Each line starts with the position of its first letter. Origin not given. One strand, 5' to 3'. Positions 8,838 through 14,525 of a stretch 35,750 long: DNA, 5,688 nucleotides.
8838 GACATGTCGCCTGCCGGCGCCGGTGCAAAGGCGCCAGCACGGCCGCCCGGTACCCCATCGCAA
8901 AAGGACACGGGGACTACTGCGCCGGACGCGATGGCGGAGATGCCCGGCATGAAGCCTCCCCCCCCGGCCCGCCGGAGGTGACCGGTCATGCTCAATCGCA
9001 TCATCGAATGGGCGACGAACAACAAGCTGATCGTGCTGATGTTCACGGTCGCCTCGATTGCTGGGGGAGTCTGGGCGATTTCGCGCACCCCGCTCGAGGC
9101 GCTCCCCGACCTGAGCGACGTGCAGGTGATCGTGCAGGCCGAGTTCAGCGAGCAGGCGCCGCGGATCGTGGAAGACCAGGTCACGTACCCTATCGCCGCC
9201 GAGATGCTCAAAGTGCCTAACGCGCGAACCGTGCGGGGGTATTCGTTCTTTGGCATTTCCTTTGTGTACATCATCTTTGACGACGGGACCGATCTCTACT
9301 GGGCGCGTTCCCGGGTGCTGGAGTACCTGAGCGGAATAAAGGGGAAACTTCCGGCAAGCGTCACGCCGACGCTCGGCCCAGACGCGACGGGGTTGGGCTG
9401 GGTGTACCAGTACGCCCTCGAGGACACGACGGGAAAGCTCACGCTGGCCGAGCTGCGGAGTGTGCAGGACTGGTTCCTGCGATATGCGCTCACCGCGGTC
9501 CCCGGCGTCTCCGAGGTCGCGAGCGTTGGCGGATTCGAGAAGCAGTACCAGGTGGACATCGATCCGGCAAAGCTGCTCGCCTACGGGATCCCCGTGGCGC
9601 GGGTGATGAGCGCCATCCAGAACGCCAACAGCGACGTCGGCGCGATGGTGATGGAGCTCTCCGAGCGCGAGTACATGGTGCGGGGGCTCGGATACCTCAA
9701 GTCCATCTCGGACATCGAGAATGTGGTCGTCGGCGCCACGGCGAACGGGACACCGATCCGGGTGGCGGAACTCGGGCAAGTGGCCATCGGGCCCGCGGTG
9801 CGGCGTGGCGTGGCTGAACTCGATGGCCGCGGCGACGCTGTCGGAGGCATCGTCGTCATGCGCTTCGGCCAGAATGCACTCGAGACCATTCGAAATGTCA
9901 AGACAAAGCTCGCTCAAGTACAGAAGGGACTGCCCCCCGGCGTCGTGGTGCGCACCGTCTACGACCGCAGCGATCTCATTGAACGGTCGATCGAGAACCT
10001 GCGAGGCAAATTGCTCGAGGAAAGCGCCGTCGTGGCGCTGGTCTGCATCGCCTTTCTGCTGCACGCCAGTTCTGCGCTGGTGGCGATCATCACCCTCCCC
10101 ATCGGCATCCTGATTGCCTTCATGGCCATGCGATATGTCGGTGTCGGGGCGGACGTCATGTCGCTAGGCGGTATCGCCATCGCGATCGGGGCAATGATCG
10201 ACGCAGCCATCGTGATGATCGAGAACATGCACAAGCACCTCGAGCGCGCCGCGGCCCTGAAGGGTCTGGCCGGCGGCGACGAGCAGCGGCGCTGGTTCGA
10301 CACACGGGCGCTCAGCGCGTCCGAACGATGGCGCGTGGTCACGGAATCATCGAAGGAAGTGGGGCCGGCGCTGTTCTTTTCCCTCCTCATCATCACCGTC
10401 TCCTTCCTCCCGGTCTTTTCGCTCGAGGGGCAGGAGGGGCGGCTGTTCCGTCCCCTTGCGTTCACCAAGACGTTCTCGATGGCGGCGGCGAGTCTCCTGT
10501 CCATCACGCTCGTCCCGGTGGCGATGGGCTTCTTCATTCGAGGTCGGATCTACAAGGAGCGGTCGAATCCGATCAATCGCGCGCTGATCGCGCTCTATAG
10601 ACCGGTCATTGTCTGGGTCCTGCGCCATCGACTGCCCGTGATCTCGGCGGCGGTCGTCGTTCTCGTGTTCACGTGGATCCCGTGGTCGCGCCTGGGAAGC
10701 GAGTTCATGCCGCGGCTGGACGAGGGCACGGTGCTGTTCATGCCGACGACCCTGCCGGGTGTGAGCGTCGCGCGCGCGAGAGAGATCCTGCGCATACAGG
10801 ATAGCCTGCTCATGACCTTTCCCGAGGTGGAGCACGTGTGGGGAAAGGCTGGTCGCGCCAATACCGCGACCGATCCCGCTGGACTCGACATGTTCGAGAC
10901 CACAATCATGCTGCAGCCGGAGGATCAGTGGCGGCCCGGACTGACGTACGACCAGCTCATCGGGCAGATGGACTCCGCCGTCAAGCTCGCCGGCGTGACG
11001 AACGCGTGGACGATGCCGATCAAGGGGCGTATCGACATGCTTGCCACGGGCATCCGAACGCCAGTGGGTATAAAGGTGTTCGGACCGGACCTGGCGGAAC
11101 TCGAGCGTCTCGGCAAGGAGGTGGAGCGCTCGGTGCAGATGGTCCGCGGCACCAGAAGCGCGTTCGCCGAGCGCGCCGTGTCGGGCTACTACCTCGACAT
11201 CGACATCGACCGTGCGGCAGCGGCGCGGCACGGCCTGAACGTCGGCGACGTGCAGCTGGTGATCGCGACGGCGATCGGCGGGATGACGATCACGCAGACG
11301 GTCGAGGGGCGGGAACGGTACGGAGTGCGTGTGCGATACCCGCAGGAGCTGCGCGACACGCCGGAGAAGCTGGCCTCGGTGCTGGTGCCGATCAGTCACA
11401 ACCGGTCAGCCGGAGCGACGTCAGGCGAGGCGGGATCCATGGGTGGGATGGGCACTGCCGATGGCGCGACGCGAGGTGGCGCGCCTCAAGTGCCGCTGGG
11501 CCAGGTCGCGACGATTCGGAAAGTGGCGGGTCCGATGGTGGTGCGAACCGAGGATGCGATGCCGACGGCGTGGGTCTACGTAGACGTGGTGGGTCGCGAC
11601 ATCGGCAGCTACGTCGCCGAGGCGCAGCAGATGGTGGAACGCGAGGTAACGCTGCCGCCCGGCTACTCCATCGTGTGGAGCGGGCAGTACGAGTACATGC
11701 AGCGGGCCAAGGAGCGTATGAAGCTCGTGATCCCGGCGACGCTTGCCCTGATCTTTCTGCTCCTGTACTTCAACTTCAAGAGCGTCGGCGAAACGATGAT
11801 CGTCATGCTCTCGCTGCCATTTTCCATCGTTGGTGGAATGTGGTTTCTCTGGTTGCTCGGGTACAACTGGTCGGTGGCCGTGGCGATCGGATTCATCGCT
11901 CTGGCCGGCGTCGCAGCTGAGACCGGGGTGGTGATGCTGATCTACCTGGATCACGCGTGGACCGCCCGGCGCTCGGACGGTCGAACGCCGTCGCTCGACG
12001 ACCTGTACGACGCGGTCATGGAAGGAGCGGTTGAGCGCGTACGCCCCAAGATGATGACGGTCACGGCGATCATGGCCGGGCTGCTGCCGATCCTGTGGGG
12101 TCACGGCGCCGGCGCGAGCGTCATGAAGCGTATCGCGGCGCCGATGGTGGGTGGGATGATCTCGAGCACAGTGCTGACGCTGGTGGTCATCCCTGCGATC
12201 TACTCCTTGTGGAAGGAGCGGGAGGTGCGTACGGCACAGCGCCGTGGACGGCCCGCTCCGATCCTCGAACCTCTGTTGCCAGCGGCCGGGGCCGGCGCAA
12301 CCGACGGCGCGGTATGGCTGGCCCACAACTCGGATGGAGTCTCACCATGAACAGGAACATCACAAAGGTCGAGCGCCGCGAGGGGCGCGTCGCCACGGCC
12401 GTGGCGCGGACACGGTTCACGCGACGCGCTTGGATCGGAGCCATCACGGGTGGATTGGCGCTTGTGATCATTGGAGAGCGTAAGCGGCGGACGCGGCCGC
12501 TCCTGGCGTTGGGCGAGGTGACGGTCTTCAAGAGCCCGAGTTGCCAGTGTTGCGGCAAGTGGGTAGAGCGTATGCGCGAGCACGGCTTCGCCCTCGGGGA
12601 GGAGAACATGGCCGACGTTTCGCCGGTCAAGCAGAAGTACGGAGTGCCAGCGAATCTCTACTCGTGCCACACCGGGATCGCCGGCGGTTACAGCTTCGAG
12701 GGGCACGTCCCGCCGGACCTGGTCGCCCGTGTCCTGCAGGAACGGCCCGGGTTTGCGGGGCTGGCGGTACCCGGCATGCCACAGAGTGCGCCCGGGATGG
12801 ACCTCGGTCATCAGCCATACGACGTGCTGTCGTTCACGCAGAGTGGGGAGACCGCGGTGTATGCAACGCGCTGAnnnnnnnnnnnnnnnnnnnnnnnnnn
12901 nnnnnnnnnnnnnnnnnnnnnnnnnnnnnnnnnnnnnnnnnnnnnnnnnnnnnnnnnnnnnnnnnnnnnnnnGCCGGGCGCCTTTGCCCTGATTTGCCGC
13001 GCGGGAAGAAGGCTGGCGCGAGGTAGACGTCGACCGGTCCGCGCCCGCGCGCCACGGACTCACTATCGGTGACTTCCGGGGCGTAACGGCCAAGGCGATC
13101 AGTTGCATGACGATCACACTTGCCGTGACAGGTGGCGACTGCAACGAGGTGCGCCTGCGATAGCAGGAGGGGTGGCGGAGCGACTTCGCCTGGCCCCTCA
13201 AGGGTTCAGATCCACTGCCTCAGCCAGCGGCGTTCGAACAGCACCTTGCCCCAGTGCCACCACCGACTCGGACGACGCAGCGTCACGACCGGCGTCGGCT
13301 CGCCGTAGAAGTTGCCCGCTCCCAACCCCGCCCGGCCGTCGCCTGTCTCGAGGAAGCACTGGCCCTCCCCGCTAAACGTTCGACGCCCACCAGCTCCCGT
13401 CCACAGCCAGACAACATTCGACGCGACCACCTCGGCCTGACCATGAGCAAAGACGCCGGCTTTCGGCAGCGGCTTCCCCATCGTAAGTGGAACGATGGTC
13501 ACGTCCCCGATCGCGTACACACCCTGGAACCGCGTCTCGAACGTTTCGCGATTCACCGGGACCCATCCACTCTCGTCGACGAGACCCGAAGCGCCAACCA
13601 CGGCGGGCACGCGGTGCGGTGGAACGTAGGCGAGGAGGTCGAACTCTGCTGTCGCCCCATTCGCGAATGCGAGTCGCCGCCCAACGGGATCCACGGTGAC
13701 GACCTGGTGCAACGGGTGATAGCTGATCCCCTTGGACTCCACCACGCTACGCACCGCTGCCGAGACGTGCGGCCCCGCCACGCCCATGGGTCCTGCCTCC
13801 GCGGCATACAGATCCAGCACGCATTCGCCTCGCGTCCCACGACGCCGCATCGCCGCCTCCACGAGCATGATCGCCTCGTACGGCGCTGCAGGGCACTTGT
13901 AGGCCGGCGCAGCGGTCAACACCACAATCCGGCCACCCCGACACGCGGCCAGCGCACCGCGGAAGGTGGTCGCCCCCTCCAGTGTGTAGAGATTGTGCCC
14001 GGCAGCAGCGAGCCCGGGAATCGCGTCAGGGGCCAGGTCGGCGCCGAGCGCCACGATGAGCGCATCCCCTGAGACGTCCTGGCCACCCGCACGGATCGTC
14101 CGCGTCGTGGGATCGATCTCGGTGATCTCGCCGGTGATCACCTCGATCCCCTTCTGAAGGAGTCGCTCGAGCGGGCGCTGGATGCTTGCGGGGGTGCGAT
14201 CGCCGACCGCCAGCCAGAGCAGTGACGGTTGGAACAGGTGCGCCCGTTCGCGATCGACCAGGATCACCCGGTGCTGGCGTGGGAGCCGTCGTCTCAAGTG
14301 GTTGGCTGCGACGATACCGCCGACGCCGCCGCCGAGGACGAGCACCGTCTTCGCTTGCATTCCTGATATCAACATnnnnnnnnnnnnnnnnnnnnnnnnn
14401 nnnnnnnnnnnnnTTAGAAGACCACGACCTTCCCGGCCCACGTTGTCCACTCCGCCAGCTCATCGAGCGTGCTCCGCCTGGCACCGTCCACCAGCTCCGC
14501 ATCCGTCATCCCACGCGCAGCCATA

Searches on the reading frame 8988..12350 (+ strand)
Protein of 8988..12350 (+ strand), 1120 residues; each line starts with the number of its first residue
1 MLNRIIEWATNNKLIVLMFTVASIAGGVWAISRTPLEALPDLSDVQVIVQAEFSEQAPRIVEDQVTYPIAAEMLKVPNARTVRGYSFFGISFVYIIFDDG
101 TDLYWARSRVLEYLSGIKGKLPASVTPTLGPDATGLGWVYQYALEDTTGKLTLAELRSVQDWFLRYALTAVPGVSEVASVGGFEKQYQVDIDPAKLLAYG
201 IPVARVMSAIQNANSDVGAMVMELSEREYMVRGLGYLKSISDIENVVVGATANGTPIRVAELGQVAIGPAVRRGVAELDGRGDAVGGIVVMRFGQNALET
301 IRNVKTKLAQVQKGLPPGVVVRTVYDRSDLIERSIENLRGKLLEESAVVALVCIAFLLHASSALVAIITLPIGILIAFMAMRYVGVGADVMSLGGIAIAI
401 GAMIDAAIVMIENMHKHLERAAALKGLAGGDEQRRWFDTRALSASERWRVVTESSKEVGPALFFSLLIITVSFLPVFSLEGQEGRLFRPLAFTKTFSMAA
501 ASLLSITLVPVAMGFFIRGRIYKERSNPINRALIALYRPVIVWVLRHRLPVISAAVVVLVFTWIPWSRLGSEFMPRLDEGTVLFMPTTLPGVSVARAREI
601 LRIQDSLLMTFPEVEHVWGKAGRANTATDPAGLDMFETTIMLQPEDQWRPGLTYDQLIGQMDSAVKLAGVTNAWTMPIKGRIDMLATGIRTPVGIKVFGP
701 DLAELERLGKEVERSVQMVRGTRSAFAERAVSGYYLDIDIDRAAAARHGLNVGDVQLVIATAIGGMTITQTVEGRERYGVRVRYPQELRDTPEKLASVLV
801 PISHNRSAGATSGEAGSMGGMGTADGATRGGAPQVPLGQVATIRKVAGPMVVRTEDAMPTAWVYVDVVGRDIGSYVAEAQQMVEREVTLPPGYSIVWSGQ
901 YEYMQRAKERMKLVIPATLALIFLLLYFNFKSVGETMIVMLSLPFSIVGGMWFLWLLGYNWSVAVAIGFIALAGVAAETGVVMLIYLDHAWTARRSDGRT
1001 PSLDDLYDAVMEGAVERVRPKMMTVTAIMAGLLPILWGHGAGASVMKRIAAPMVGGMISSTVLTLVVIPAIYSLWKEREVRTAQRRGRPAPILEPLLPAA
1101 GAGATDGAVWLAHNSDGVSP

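Call 7: search_protein_families(library=pfam, proteins=[window:8988-12350:+], max_evalue=0.01)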
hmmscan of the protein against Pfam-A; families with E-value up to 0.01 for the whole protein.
window:8988-12350:+ (1120 aa): 1 family
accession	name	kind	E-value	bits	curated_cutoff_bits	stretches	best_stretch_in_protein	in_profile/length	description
PF00873.25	ACR_tran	-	5.3e-224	746.6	28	1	6-1074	2-1019/1021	AcrB/AcrD/AcrF family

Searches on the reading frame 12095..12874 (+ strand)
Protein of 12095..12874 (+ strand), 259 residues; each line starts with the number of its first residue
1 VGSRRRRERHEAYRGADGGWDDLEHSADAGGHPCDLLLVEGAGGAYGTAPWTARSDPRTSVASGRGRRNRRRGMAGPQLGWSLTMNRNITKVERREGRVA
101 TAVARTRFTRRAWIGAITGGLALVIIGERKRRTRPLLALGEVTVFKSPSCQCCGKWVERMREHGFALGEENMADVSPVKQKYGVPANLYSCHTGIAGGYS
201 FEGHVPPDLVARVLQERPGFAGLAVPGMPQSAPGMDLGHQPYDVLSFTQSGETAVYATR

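Call 7: search_protein_families(library=pfam, proteins=[window:12095-12874:+], max_evalue=0.01)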
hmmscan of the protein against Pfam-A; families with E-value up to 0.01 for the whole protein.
window:12095-12874:+ (259 aa): 1 family
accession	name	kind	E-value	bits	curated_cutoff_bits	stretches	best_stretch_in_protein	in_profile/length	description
PF04214.18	DUF411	-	3.3e-21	75.2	27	1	188-235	1-48/48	Protein of unknown function, DUF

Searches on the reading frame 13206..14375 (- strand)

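Call 7: search_protein_families(library=pfam, proteins=[window:13206-14375:-], max_evalue=0.01)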
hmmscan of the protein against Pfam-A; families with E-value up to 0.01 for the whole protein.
window:13206-14375:- (389 aa): 5 families
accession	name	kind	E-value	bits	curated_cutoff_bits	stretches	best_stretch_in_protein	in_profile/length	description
PF07992.20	Pyr_redox_2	-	9.5e-21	74.9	26.1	1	10-302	2-279/291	Pyridine nucleotide-disulphide oxidoreductase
PF21706.3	FCSD_central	-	1.9e-05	25.2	27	1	142-186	8-53/116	Sulfide dehydrogenase [flavocytochrome c] flavoprotein chain, central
PF01266.30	DAO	-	2.5e-05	24.4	27.9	1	11-44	2-33/353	FAD dependent oxidoreductase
PF13450.12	NAD_binding_8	-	0.0013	19.4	21.9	1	13-43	1-28/68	NAD(P)-binding Rossmann-like domain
PF13454.12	NAD_binding_9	-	0.0058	17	21.8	0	13-44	2-34/155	FAD-NAD(P)-binding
